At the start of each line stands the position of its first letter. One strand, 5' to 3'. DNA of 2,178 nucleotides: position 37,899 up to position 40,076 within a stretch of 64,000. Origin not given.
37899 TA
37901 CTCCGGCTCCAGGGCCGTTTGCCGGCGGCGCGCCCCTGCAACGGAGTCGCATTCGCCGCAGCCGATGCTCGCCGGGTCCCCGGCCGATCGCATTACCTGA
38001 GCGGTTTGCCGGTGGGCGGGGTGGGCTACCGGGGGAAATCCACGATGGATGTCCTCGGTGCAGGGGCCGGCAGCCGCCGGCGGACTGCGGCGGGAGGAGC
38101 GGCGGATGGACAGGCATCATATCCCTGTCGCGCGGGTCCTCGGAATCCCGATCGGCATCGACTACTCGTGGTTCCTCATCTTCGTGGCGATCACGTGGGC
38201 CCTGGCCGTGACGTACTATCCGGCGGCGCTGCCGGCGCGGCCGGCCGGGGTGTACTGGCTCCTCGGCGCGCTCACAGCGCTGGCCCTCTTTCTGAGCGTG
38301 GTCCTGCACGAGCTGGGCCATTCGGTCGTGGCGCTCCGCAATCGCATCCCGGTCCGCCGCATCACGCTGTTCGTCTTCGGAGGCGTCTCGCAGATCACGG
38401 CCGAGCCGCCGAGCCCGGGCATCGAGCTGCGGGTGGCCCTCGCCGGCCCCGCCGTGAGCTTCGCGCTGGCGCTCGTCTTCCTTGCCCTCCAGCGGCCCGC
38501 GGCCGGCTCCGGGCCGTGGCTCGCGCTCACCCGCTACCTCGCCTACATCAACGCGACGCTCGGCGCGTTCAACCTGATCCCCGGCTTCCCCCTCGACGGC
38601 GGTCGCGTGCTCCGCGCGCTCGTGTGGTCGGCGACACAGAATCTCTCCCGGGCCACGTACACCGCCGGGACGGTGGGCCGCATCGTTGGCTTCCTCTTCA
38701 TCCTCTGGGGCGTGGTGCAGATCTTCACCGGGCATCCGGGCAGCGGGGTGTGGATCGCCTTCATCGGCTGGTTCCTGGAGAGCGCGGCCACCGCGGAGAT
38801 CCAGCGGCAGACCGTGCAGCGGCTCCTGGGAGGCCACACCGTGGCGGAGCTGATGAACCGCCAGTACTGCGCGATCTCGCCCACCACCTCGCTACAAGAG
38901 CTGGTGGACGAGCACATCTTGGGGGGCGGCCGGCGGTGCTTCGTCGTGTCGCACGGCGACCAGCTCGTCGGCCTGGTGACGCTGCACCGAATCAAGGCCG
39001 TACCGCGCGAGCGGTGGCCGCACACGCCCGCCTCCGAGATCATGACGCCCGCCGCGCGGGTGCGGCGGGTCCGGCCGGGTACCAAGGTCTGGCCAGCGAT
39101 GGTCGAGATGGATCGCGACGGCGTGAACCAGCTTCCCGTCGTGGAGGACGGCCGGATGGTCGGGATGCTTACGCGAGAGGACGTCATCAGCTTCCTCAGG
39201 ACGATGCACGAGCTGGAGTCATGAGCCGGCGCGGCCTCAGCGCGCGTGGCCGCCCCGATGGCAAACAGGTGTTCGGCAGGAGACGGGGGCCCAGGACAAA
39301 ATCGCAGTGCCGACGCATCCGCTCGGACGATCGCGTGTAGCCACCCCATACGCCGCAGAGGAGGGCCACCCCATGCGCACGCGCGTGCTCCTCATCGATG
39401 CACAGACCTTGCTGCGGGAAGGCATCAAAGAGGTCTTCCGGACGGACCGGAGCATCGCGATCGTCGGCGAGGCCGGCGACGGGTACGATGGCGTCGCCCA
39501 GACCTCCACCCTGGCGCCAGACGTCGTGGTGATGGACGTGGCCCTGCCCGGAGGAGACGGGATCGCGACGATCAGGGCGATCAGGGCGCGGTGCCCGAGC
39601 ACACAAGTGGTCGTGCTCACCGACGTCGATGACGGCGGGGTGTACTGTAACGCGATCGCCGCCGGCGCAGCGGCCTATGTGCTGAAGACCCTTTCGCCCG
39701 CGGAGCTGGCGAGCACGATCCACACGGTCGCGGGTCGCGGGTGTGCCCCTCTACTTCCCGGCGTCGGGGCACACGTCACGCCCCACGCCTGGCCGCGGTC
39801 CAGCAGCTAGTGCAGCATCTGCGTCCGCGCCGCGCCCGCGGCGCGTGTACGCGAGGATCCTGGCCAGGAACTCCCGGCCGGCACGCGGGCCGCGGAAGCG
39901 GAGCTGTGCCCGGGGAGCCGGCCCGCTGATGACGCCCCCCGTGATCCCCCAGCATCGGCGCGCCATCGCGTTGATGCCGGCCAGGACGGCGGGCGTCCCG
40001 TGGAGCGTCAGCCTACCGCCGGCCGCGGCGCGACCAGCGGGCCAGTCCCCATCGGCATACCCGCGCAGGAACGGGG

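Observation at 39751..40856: Two-gene cassette: small winged-helix ORF plus an HTH-fused, half-degenerate double-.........-like protein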

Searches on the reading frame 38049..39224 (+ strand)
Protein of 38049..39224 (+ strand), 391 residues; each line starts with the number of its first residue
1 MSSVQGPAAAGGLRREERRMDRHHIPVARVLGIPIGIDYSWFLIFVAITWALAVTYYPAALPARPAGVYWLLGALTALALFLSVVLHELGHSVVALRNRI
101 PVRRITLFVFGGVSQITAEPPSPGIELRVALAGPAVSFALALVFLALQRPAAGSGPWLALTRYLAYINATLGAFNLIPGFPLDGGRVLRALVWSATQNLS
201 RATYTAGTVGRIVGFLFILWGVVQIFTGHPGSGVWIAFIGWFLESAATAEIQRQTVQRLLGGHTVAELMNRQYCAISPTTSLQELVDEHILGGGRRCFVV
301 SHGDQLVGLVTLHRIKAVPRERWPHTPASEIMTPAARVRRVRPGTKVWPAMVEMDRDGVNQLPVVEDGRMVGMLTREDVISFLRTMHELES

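Call 68: find_related_loci(query=window:38049-39224:+, collection=metagenome_contigs, flank=6000)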
Query window:38049-39224:+ (391 aa) in metagenome_contigs; peptide patterns used: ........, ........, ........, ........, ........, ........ (x = any residue, [..] = any of these).
600 stretches matched a pattern (row limit reached: there are more); 564 encode a relative of the query (tblastn E <= 1e-3); the best 80 are kept; 80 distinct loci.
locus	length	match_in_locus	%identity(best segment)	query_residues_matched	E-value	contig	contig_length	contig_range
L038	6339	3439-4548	62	20-389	2e-153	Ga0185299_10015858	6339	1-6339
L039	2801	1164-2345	58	2-391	4e-158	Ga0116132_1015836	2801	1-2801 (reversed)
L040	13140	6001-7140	58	13-389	3e-148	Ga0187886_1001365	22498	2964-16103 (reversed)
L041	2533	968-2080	58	19-389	1e-156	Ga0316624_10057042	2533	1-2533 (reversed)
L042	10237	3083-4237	58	5-389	5e-147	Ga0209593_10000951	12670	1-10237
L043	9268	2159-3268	59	20-389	8e-146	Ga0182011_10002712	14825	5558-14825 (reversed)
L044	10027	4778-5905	59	15-389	4e-146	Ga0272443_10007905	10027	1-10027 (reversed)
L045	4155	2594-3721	57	12-389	2e-148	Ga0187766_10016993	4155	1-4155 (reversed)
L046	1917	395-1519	57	14-388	3e-156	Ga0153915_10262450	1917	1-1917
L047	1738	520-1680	57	8-389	8e-156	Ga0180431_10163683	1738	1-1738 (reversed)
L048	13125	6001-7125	56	17-391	2e-143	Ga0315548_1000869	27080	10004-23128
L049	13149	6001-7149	56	7-390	3e-143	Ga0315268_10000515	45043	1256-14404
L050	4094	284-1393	58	20-389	4e-146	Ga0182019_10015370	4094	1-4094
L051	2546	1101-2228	56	14-389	6e-151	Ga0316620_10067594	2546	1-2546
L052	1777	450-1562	62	20-390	1e-153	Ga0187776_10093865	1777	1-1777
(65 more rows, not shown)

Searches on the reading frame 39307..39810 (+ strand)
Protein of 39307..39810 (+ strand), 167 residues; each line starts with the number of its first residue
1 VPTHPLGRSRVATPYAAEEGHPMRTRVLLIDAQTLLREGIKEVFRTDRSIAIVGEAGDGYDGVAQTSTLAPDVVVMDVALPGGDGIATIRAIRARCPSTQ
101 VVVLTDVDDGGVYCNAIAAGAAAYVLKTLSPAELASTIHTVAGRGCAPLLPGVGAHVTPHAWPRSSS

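Call 7: search_protein_families(library=pfam, proteins=[window:39307-39810:+], max_evalue=1)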
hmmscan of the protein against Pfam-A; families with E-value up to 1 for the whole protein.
window:39307-39810:+ (167 aa): 1 family
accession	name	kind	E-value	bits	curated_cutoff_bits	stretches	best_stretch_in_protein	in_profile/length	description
PF00072.30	Response_reg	-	6.6e-21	75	30.2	1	27-138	1-110/111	Response regulator receiver domain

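Call 9: search_protein_families(library=ncbifam, proteins=[window:39307-39810:+], max_evalue=1)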
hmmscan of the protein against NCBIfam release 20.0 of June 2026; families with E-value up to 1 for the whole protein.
window:39307-39810:+ (167 aa): 96 families (the best 25 are shown)
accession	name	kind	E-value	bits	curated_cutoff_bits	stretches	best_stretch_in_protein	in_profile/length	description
NF007935.0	PRK10651.1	equivalog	1.9e-24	86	250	1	25-142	7-124/216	two-component system response regulator NarL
NF052445.1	RespRegMctR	equivalog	2.3e-23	82.7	300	1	26-144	3-121/205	two-component system response regulator MctR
NF011896.0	PRK15369.1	equivalog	4.7e-21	75.4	242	1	23-142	2-121/211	two component system response regulator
NF047785.1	respo_reg_MadR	equivalog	4.3e-20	72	300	1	26-146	2-125/209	MadR family response regulator transcription factor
NF007708.0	PRK10403.1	equivalog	1.2e-18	67.4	343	1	25-142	7-124/215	nitrate/nitrite response regulator protein NarP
NF007018.1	PRK09483.1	equivalog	2.8e-18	66.3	280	1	26-142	3-119/217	UvrY/SirA/GacA family response regulator transcription factor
NF001965.0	PRK00742.1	subfamily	5.4e-18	65.3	293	1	23-129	2-109/357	chemotaxis-specific protein-glutamate methyltransferase CheB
NF041367.1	CheY_Halo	equivalog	4.8e-17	62.4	200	1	27-140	1-112/114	chemotaxis protein CheY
NF009206.0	PRK12555.1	subfamily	6.5e-15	54.9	342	1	26-126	2-103/340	chemotaxis-specific protein-glutamate methyltransferase CheB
TIGR02875.1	spore_0_A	equivalog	4.9e-13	48.9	200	1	25-144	3-124/262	sporulation transcription factor Spo0A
NF008677.0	PRK11697.1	equivalog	3.5e-12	46.2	246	1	26-141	3-115/238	two-component system response regulator BtsR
NF040689.1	MtrAB_MtrA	equivalog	3.6e-12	46.1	300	1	27-140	1-111/219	MtrAB system response regulator MtrA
NF041733.1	resp_reg_CseB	equivalog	6.5e-12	45.3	350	1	26-144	2-117/228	two-component system response regulator CseB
NF007685.0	PRK10360.1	equivalog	3.7e-11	43.2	258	1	26-147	3-121/196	response regulator transcription factor UhpA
NF045944.1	ResRegRpaBCyano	equivalog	6.5e-11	42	330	1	53-144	24-114/229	response regulator transcription factor RpaB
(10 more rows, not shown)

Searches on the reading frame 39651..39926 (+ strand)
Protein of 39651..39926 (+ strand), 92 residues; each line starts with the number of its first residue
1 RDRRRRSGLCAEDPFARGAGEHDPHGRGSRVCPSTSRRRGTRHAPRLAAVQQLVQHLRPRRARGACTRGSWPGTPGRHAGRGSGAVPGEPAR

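Call 50: search_protein_families(library=pfam, proteins=[window:39651-39926:+], max_evalue=1)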
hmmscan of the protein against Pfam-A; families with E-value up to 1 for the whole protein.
seq(92 aa): 0 families
